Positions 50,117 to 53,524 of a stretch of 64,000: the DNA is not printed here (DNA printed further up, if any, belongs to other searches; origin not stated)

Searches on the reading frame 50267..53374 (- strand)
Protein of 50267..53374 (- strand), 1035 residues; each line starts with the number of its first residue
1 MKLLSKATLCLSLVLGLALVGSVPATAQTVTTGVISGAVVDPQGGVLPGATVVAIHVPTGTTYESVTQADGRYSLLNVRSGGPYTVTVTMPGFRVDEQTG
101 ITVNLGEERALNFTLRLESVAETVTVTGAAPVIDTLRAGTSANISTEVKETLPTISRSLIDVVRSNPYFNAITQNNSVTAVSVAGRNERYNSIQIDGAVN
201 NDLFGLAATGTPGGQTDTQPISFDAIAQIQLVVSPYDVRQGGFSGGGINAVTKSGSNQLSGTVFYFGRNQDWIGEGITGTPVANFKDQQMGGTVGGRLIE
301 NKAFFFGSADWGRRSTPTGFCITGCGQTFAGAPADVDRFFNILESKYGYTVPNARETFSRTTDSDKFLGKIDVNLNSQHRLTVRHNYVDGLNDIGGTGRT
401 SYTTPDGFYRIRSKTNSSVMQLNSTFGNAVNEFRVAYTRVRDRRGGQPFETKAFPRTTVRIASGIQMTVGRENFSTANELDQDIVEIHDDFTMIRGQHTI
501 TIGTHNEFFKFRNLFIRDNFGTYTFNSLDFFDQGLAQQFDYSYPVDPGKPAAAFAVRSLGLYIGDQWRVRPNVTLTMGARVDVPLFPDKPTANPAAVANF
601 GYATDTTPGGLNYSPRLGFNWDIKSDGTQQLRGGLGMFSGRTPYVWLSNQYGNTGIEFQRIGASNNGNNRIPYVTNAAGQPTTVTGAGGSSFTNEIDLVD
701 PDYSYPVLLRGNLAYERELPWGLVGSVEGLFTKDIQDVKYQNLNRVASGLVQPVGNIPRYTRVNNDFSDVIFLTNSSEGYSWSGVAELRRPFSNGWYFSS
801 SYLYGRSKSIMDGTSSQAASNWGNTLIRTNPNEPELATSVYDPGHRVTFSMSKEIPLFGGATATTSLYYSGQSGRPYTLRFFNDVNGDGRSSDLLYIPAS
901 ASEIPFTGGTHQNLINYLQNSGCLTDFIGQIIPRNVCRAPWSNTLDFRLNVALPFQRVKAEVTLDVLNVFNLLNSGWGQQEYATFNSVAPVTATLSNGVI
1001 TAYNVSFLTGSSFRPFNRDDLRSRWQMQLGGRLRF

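Call 80: search_protein_families(library=pfam, proteins=[window:50267-53374:-], max_evalue=0.00001)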
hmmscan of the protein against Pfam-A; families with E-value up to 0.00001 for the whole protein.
window:50267-53374:- (1035 aa): 3 families
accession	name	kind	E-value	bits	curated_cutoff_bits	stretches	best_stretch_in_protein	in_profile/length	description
PF25183.1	OMP_b-brl_4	-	3.8e-57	194.8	30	2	353-975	143-811/838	Outer membrane beta barrel domain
PF13620.12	CarboxypepD_reg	-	3.9e-20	72.4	32.3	1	35-116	2-82/82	Carboxypeptidase regulatory-like domain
PF13715.12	CarbopepD_reg_2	-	1.2e-07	32.1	32.2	1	35-120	1-81/88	CarboxypepD_reg-like domain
